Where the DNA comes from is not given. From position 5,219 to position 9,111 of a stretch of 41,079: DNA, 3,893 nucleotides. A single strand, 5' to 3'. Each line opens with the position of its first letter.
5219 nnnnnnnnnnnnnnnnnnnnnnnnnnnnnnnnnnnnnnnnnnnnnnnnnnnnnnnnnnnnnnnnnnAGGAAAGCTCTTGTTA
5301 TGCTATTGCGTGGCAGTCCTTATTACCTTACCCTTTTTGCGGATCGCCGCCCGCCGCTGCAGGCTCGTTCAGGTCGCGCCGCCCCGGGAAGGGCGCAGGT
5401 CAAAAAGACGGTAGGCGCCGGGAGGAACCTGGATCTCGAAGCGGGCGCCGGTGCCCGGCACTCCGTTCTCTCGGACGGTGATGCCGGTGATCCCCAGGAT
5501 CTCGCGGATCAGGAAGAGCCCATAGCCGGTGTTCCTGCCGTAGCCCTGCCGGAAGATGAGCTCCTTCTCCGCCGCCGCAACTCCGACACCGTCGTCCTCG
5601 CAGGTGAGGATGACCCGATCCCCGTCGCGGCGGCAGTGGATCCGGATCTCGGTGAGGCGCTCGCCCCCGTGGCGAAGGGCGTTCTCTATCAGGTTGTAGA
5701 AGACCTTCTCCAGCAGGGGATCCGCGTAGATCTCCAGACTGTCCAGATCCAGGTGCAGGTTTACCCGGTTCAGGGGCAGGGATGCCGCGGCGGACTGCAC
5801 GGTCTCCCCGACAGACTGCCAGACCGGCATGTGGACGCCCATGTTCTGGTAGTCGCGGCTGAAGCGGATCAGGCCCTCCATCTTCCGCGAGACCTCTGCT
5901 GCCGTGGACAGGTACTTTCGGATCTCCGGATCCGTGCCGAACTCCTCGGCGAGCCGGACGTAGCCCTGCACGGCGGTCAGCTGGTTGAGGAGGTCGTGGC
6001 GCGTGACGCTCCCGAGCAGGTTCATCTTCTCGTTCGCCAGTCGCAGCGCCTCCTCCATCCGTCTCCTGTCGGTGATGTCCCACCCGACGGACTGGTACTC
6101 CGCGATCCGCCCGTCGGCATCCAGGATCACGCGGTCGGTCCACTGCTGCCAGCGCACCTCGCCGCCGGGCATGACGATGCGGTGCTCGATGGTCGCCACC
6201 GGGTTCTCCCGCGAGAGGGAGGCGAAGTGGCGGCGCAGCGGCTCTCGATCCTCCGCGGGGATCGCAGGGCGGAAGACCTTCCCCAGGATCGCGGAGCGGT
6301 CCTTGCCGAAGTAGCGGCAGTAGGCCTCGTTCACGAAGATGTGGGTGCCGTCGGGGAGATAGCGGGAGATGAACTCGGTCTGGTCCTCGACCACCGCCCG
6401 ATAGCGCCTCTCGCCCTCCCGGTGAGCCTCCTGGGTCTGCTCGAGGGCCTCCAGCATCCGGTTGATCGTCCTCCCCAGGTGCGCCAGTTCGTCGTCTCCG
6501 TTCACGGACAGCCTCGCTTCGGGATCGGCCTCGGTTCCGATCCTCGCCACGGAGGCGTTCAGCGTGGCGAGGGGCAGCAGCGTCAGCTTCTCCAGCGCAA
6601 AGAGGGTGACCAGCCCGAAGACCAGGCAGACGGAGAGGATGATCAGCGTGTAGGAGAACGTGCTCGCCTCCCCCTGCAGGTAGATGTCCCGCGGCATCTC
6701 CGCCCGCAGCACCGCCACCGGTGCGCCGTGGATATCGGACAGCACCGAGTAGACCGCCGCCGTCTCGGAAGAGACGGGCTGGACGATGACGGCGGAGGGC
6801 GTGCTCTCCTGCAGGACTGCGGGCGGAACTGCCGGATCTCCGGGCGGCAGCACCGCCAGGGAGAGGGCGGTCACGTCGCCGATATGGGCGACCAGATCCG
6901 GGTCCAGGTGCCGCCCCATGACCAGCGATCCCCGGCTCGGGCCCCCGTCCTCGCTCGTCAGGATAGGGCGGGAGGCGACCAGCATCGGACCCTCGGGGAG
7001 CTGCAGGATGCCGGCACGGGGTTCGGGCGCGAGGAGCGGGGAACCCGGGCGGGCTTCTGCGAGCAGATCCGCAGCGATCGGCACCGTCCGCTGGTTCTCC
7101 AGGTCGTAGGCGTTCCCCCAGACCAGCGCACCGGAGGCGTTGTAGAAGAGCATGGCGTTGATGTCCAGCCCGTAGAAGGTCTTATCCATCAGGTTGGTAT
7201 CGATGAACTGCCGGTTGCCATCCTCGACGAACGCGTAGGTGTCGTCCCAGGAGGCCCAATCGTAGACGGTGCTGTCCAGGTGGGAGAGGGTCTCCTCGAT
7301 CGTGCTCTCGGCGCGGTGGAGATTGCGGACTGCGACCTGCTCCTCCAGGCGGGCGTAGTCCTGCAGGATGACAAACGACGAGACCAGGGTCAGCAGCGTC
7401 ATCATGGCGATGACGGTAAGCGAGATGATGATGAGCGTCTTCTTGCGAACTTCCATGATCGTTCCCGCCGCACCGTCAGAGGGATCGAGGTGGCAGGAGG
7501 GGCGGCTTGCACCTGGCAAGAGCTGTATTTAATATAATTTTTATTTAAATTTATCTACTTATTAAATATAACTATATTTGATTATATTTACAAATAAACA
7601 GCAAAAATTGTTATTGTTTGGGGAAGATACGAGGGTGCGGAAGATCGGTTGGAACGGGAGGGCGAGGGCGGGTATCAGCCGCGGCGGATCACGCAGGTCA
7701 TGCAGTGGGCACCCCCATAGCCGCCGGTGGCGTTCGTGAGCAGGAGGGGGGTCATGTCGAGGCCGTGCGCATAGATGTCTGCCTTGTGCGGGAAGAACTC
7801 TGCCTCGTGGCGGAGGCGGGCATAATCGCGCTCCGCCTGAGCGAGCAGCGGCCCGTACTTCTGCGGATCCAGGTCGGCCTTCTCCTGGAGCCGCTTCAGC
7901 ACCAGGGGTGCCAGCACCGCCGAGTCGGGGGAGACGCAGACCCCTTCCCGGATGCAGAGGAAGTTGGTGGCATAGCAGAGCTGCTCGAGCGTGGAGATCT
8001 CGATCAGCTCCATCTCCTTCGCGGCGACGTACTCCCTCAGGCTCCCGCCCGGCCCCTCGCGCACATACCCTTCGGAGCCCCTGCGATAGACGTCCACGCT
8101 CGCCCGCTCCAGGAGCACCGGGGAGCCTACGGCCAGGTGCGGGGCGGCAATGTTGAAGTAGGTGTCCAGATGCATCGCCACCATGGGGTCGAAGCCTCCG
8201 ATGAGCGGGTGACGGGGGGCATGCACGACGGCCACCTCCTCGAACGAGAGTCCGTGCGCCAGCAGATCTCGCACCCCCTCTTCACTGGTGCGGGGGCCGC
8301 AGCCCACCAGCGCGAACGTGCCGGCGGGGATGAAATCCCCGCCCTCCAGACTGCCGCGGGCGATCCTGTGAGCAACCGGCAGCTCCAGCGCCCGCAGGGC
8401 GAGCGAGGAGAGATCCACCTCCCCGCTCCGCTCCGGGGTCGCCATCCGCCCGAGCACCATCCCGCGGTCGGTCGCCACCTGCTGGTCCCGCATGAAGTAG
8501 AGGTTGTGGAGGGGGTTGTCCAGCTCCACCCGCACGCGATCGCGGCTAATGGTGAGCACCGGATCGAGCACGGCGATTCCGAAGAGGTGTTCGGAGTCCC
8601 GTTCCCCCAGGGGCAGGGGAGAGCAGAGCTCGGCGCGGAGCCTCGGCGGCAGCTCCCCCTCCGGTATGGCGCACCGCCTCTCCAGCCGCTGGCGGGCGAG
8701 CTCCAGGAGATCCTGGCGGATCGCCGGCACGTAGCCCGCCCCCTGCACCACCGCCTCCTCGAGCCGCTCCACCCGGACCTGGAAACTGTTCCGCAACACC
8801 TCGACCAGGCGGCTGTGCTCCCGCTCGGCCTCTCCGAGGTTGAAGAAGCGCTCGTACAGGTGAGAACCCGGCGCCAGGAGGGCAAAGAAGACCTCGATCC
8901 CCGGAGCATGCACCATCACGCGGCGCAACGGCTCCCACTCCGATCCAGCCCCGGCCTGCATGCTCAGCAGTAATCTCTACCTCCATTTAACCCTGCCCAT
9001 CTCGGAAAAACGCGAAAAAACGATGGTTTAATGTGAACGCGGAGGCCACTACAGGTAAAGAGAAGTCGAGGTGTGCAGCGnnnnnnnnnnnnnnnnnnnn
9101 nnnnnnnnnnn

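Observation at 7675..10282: Stand-alone cas1 with no cas2, no array and no polymerase, wedged between an arginine-deiminase-like gene and an acylphosphatase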

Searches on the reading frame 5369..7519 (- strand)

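Call 27: search_protein_families(library=pfam, proteins=[window:5369-7519:-], max_evalue=0.001)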
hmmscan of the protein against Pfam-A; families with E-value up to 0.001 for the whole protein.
window:5369-7519:- (716 aa): 9 families
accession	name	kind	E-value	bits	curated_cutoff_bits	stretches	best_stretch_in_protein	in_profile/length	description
PF05228.19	CHASE4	-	3.5e-43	147.5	26.2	1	74-222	2-138/140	CHASE4 domain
PF02518.31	HATPase_c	-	3.1e-14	53.8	26.4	1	602-700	5-109/111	Histidine kinase-, DNA gyrase B-, and HSP90-like ATPase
PF08448.16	PAS_4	-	2.4e-12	47.5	23.1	1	389-487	13-110/110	PAS fold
PF08447.18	PAS_3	-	1.4e-11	44.9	25.6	1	394-478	2-88/89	PAS fold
PF00672.30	HAMP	-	1.8e-06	28.6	25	1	313-361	6-53/53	HAMP domain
PF13426.13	PAS_9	-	5e-06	27.2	27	1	389-484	9-103/103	PAS domain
PF00989.32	PAS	-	2.2e-05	24.9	22.6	1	372-478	2-109/113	PAS fold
PF00512.31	HisKA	-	2.6e-05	24.6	26.9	1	505-552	8-55/66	His Kinase A (phospho-acceptor) domain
PF13581.12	HATPase_c_2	-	0.00062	20.2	27.4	0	611-674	40-108/127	Histidine kinase-like ATPase domain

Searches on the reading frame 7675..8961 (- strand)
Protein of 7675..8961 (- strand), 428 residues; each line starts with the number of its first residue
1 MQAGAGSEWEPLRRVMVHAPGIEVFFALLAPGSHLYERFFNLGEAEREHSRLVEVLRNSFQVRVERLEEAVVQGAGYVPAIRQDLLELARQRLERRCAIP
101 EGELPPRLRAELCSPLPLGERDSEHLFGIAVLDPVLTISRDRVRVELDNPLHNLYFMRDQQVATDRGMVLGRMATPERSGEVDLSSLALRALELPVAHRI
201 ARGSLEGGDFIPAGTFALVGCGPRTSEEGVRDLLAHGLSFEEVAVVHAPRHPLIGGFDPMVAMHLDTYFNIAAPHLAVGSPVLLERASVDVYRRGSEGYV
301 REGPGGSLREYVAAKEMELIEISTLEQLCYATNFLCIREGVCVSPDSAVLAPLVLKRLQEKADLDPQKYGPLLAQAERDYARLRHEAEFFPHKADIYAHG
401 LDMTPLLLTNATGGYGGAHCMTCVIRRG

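Call 3: search_protein_families(library=pfam, proteins=[window:7675-8961:-], max_evalue=0.1)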
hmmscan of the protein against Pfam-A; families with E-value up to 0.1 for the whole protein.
window:7675-8961:- (428 aa): 1 family
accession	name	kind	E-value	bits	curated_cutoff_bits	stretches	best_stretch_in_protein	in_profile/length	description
PF02274.22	ADI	-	9.7e-32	110.9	22.8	1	149-427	119-377/377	Arginine deiminase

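Call 4: search_protein_families(library=ncbifam, proteins=[window:7675-8961:-], max_evalue=0.1)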
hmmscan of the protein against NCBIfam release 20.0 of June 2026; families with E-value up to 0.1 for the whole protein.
window:7675-8961:- (428 aa): 4 families
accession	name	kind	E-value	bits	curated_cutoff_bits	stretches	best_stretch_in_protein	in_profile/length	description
NF002381.0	PRK01388.1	subfamily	6.6e-17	61.5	414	2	149-273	151-278/405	arginine deiminase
TIGR01078.1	arcA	equivalog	4.2e-15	55.4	489.1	2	149-344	150-363/408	arginine deiminase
NF045660.1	DiMthArgaseDdahStm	equivalog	9.9e-10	38.6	340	1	155-245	60-149/249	dimethylargininase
NF045658.1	DiMArgaseDdah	equivalog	0.0011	18.8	450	1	154-235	61-143/254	dimethylargininase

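Call 33: search_protein_families(library=padloc, proteins=[window:7675-8961:-], max_evalue=0.001)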
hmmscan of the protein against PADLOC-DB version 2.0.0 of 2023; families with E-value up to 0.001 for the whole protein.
window:7675-8961:- (428 aa): 0 families
